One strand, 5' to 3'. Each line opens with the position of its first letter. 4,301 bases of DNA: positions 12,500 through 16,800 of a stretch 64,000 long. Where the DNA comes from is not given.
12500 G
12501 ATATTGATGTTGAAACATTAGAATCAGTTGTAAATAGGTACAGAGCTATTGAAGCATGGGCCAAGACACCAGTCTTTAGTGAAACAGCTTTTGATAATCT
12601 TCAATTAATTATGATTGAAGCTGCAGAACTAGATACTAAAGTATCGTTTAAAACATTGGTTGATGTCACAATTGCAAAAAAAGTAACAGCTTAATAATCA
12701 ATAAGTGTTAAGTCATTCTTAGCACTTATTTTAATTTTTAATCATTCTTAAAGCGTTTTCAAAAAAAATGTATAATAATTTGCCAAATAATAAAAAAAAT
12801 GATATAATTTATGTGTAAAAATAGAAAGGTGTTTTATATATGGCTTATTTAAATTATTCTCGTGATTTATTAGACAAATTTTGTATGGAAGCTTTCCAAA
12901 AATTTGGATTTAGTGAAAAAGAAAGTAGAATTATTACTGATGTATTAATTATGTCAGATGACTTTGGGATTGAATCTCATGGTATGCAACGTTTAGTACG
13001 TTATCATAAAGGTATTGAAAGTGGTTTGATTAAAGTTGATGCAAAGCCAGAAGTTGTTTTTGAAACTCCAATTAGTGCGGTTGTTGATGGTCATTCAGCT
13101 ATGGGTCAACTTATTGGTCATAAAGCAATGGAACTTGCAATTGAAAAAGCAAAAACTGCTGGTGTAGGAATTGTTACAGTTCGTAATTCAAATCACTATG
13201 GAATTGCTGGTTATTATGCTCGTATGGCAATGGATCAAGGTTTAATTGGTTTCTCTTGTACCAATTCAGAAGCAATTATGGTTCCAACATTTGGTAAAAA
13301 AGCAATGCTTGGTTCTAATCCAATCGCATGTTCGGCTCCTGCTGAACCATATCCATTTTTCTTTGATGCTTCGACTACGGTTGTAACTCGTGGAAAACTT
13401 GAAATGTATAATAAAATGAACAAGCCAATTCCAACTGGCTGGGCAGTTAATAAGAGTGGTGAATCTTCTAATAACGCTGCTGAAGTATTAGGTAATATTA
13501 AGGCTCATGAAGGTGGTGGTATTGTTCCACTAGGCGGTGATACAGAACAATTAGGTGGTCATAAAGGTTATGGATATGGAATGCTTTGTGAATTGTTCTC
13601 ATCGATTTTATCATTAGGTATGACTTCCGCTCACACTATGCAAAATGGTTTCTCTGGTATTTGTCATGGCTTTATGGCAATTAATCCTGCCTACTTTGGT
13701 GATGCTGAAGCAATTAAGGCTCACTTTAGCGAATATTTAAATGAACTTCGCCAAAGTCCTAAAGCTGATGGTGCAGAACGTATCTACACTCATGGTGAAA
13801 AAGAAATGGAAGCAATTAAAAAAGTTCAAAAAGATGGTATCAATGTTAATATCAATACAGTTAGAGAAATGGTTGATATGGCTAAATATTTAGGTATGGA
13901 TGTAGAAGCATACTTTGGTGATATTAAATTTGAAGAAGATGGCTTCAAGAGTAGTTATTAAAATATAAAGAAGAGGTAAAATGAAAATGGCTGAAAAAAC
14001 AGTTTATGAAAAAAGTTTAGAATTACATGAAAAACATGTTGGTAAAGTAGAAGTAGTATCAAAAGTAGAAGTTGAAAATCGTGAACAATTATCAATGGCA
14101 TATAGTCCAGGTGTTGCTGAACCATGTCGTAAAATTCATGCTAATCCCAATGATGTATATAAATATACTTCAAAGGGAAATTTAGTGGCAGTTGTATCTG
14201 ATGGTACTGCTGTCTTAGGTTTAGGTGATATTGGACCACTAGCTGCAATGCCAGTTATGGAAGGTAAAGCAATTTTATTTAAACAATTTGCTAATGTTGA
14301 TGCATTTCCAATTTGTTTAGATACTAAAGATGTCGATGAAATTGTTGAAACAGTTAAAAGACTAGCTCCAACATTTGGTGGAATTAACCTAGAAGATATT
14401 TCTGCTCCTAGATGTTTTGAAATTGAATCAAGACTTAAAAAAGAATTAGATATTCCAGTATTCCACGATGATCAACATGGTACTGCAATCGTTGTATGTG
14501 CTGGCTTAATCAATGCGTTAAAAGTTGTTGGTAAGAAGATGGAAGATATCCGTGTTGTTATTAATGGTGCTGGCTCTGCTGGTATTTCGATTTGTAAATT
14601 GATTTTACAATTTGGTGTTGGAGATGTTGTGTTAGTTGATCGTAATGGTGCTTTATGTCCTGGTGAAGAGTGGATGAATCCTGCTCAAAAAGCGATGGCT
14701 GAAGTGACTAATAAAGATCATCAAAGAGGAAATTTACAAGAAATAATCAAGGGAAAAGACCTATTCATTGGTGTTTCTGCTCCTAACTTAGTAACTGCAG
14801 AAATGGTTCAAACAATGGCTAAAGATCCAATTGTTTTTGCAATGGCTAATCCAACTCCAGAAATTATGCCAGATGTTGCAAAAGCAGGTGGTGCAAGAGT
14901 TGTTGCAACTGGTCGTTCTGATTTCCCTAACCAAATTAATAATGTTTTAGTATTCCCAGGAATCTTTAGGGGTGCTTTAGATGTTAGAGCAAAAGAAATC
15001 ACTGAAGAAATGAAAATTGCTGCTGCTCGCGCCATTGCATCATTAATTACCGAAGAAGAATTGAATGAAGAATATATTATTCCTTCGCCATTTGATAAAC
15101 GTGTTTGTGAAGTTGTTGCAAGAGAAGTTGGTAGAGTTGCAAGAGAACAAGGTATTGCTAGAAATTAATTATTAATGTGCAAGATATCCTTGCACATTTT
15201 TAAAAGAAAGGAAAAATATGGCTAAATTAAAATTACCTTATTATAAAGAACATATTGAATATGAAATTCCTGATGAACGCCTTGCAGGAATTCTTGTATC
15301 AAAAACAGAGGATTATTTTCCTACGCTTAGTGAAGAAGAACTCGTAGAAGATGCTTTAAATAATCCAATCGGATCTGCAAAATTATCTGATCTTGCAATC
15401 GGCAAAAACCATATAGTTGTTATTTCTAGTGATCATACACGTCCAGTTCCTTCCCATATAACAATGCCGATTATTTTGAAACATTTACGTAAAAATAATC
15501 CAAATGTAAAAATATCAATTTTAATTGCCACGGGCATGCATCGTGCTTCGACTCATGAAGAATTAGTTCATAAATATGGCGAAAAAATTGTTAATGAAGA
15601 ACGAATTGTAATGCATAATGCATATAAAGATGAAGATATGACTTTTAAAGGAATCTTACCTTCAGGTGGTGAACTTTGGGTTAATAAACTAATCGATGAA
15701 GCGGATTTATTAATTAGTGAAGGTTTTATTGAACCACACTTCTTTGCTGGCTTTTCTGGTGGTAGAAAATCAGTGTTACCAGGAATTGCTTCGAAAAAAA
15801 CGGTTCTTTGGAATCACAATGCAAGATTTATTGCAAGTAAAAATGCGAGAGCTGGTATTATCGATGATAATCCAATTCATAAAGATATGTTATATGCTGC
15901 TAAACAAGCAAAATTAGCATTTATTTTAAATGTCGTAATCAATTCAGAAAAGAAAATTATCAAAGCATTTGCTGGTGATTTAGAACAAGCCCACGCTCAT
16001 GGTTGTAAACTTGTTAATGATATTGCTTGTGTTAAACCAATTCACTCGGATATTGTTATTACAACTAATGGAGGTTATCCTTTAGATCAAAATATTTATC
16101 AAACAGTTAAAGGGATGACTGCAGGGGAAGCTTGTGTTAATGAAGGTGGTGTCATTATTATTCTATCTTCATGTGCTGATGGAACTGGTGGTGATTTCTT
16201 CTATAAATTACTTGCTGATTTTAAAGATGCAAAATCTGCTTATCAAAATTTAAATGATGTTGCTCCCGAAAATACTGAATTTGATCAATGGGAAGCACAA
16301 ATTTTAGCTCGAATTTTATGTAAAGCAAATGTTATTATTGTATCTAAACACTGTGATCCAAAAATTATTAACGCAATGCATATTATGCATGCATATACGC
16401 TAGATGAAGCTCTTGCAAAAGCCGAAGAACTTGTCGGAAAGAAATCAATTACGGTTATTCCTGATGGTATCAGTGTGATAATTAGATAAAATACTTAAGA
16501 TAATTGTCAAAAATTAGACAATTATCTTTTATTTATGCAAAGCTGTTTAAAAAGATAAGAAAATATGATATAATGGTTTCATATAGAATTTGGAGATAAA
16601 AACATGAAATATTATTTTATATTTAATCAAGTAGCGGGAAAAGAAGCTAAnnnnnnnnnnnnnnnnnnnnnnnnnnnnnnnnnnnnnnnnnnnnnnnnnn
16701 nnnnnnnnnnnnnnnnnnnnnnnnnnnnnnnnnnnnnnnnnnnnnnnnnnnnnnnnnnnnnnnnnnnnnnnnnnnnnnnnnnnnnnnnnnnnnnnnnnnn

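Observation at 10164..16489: SsuABC-type importer, Ldh_2 dehydrogenase, NAD-malic enzyme and a stand-alone LarA homolog: putative D-malate or hydroxy-acid racemisation pathway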

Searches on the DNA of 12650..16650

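Call 79: search_rna_families(source=window, start=12650, end=16650, threshold=evalue, max_evalue=1)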
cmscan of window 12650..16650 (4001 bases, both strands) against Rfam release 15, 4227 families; matches with E-value up to 1: 1.
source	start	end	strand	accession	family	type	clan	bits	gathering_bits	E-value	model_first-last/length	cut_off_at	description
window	12970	13040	+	RF02477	GlsR9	Gene; snRNA; snoRNA; CD-box;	-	22.2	95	0.1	1-79/79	no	Small nucleolar RNA GlsR9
